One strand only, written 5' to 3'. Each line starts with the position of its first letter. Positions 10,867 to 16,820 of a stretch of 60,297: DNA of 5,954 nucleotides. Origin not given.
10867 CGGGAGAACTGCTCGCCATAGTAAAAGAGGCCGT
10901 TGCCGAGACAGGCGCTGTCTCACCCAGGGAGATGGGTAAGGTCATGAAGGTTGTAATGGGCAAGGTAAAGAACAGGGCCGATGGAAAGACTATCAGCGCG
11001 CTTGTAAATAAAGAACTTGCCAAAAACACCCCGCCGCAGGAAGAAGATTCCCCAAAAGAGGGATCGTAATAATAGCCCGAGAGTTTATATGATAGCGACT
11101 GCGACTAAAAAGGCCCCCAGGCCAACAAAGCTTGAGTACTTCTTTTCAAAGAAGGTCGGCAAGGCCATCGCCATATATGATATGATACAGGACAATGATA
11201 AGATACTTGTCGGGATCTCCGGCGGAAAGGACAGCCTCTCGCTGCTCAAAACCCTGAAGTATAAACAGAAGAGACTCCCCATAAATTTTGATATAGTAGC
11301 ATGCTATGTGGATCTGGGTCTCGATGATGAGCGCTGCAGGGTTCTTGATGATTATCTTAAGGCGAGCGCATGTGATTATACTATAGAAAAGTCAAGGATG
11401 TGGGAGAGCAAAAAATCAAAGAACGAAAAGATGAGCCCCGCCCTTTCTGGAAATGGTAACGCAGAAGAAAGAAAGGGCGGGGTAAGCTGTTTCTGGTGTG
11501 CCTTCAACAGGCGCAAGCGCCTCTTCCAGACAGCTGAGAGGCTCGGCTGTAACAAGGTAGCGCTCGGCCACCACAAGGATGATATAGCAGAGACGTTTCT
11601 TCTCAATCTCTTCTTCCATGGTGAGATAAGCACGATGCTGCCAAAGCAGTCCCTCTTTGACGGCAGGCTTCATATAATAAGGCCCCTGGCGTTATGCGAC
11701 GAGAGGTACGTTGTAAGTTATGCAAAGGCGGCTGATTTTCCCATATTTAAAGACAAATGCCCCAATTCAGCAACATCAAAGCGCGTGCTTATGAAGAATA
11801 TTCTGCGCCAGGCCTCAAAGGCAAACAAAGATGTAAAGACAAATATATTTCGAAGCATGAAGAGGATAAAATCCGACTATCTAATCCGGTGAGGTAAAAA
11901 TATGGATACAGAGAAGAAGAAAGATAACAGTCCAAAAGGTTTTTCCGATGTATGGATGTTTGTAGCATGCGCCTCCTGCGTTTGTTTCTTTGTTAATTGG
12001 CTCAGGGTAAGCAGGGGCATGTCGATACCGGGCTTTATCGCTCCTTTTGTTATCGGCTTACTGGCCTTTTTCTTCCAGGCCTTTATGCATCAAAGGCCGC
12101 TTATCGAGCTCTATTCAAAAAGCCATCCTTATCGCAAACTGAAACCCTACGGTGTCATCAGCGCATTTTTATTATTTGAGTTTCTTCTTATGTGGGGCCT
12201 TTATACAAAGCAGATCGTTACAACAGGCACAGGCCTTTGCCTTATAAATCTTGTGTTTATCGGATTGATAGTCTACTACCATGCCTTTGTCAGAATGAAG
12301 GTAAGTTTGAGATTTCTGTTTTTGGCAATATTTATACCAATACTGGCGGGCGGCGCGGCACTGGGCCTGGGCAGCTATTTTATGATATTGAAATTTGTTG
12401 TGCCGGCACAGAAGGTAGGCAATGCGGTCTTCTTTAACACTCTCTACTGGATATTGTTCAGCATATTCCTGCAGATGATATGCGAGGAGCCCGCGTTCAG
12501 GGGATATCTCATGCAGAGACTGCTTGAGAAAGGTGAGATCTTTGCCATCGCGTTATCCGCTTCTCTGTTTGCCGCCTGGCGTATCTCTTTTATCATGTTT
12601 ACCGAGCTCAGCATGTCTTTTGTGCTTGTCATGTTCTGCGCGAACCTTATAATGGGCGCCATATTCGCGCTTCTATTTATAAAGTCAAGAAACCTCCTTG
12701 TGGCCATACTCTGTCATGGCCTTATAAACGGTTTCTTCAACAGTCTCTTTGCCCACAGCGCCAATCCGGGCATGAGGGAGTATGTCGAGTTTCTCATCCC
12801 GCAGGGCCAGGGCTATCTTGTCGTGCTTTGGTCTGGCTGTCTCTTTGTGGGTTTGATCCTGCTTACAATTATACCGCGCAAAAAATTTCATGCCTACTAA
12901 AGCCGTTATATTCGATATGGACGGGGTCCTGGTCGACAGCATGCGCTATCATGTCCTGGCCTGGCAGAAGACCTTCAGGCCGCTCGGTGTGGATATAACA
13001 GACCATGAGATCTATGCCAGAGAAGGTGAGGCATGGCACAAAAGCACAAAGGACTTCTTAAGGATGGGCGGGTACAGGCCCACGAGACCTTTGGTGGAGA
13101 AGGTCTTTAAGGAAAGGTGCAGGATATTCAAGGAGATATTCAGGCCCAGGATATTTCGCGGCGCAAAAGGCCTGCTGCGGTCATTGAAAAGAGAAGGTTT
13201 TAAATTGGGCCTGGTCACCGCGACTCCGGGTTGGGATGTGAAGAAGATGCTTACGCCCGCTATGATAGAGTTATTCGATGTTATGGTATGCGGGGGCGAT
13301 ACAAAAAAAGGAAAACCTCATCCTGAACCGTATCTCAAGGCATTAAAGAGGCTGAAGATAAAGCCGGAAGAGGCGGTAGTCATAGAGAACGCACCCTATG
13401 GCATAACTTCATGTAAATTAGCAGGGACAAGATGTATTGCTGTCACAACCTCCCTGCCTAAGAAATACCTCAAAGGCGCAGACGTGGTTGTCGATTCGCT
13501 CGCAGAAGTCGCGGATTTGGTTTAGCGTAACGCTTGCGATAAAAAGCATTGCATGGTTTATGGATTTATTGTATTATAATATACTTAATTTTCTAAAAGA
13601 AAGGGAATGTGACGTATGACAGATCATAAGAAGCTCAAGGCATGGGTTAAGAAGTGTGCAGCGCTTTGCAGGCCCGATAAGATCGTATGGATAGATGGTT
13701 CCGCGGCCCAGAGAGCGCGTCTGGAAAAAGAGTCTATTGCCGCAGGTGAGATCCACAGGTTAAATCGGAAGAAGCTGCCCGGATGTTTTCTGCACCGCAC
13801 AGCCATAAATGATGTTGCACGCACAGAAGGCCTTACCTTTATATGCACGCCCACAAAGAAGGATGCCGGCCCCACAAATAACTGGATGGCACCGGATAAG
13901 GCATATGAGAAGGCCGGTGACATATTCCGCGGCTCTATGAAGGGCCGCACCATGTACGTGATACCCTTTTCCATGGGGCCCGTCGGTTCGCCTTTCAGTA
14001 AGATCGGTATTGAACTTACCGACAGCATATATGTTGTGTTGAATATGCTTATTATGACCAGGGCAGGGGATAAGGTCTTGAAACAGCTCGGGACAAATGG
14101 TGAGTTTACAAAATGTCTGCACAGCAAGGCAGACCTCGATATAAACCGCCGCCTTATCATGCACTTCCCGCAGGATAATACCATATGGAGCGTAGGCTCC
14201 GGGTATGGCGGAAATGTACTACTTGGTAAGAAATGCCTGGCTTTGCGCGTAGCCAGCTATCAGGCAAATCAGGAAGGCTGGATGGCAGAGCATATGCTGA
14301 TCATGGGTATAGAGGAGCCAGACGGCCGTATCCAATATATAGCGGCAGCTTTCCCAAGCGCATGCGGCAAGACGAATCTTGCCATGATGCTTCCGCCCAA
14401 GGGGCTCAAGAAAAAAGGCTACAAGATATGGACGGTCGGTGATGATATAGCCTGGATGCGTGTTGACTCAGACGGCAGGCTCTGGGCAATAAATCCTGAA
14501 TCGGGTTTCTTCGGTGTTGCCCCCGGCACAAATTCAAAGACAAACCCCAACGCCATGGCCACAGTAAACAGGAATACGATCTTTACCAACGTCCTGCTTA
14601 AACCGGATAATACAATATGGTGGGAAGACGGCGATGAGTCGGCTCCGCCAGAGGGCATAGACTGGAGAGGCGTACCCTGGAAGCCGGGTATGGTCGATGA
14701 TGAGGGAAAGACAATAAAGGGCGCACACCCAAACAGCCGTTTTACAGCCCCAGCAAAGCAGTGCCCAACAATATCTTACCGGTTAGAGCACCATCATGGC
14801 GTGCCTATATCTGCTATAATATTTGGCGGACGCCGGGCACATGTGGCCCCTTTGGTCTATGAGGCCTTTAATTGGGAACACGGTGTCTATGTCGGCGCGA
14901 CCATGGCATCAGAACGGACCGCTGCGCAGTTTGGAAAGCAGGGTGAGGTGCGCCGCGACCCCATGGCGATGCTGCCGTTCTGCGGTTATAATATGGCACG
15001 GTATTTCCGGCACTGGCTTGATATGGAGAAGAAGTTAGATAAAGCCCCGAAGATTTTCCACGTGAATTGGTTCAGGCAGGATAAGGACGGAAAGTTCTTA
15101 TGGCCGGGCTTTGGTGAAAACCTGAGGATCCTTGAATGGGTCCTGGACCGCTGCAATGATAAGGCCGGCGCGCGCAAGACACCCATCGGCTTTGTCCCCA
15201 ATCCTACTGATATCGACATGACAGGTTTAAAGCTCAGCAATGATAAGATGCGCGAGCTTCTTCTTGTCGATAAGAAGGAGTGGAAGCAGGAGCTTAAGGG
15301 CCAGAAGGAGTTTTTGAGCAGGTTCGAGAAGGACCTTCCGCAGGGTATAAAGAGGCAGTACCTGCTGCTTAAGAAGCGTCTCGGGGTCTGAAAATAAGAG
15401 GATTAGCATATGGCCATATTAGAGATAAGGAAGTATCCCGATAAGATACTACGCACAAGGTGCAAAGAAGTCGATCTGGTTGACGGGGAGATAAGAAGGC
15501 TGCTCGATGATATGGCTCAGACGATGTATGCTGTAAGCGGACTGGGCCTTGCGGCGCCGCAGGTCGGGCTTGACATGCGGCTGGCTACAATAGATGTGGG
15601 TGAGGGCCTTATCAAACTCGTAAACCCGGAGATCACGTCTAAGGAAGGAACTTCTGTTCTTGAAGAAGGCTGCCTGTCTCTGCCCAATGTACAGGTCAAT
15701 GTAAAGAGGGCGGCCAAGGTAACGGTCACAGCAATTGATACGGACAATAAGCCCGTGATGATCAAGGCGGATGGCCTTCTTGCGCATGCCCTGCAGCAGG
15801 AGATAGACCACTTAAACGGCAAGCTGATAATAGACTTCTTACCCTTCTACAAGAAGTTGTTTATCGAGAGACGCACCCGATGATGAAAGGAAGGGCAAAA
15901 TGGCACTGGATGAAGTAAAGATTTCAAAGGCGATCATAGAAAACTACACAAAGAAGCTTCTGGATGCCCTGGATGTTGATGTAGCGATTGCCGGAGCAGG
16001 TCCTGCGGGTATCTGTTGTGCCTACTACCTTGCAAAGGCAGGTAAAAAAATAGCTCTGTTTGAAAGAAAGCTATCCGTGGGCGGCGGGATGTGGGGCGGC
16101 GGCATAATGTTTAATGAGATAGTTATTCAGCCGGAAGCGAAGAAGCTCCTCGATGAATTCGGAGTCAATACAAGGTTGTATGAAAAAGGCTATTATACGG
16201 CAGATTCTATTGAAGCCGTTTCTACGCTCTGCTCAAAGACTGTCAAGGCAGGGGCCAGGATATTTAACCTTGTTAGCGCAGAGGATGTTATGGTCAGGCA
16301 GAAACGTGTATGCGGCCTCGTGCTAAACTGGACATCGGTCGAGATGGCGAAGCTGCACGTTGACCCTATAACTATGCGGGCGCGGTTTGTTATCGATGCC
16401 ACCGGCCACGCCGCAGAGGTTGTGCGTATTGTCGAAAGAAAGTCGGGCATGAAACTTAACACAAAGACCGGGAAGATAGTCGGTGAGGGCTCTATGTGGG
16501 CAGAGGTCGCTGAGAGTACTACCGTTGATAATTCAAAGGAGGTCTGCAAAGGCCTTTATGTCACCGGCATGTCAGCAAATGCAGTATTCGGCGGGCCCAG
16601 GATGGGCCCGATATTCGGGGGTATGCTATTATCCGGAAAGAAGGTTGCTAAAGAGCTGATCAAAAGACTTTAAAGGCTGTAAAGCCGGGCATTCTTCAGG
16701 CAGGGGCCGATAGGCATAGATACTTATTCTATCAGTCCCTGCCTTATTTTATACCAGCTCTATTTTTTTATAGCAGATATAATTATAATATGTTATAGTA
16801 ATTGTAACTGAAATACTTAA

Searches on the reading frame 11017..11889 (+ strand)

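Call 72: search_protein_families(library=pfam, proteins=[window:11017-11889:+], max_evalue=0.0001)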
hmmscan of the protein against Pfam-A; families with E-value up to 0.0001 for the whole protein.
window:11017-11889:+ (291 aa): 1 family
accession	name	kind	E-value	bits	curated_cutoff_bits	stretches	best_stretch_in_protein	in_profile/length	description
PF01171.26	ATP_bind_3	-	9.8e-16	58.4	27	2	169-256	88-176/182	PP-loop family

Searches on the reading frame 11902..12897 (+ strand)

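Call 53: search_protein_families(library=pfam, proteins=[window:11902-12897:+], max_evalue=0.0001)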
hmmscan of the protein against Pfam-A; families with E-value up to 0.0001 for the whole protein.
window:11902-12897:+ (332 aa): 1 family
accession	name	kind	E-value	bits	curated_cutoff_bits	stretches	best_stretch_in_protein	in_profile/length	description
PF02517.21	Rce1-like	-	7.6e-17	61.8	22.4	1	179-277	3-92/93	Type II CAAX prenyl endopeptidase Rce1-like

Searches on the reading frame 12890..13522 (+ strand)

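Call 72: search_protein_families(library=pfam, proteins=[window:12890-13522:+], max_evalue=0.0001)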
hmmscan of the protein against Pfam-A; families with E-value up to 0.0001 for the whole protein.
window:12890-13522:+ (211 aa): 3 families
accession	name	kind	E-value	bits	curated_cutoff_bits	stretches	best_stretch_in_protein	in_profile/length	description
PF13419.12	HAD_2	-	1.6e-30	107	23.8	1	6-185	1-178/178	Haloacid dehalogenase-like hydrolase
PF00702.32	Hydrolase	-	1.6e-25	91.1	26.4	1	4-179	2-191/191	haloacid dehalogenase-like hydrolase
PF12710.13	HAD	-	2.1e-06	28.7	27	1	6-122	1-120/189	haloacid dehalogenase-like hydrolase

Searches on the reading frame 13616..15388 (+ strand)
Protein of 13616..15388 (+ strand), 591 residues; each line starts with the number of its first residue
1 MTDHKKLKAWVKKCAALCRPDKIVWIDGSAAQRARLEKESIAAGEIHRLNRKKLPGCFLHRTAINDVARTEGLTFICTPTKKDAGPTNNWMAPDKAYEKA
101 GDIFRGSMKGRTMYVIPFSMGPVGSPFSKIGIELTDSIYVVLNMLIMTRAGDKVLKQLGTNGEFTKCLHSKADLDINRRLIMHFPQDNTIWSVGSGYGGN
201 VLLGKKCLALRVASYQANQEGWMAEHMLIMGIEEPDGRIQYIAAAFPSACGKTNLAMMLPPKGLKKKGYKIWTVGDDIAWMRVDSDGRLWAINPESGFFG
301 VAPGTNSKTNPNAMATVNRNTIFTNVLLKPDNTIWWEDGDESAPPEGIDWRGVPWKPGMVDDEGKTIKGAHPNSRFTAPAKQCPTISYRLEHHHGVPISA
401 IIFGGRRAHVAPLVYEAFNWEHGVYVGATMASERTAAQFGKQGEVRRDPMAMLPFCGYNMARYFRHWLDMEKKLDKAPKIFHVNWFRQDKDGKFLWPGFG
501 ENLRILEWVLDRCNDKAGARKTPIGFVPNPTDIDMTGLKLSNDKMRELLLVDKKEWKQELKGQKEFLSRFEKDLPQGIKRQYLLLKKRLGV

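Call 53: search_protein_families(library=pfam, proteins=[window:13616-15388:+], max_evalue=0.0001)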
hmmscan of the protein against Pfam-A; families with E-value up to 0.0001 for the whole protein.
window:13616-15388:+ (591 aa): 2 families
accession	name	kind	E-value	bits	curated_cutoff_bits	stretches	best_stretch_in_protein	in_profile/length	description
PF00821.23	PEPCK_GTP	-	1.3e-162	541.1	23.8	1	222-587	1-356/357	Phosphoenolpyruvate carboxykinase C-terminal P-loop domain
PF17297.7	PEPCK_N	-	4.5e-87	291.7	23.8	1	10-217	2-217/218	Phosphoenolpyruvate carboxykinase N-terminal domain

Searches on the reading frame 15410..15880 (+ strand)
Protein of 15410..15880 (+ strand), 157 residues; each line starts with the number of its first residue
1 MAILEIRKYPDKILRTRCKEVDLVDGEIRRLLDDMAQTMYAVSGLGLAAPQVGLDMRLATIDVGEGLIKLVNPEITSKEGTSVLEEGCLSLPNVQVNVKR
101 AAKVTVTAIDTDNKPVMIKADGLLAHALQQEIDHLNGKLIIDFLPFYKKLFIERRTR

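Call 72: search_protein_families(library=pfam, proteins=[window:15410-15880:+], max_evalue=0.0001)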
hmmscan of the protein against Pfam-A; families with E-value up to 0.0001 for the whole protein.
window:15410-15880:+ (157 aa): 1 family
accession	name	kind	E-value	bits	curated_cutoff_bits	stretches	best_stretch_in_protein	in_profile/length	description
PF01327.26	Pep_deformylase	-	6.1e-46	156.3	22.8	1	4-144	2-150/156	Polypeptide deformylase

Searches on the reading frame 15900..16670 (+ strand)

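Call 53: search_protein_families(library=pfam, proteins=[window:15900-16670:+], max_evalue=0.0001)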
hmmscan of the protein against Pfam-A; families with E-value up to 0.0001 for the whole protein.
window:15900-16670:+ (257 aa): 8 families
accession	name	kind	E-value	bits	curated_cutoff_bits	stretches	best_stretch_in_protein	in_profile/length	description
PF01946.23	Thi4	-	1.2e-80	270.6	26.2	1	9-239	1-235/235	Thi4 family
PF12831.13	FAD_oxidored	-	6.8e-12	45.8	27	1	27-172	1-148/416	FAD dependent oxidoreductase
PF01266.30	DAO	-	6.9e-09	36.1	27.9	1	27-63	1-37/353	FAD dependent oxidoreductase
PF13450.12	NAD_binding_8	-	3.5e-08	34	21.9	1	30-62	1-33/68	NAD(P)-binding Rossmann-like domain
PF07992.20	Pyr_redox_2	-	1.7e-06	28.2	26.1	1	27-119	2-58/291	Pyridine nucleotide-disulphide oxidoreductase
PF00890.30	FAD_binding_2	-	3.4e-06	26.9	20.4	1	27-62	1-36/414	FAD binding domain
PF03486.20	HI0933_like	-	8.5e-06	25.8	50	1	27-97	2-73/244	HI0933-like protein Rossmann domain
PF01494.25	FAD_binding_3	-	4.9e-05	23.2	22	0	25-99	1-68/349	FAD binding domain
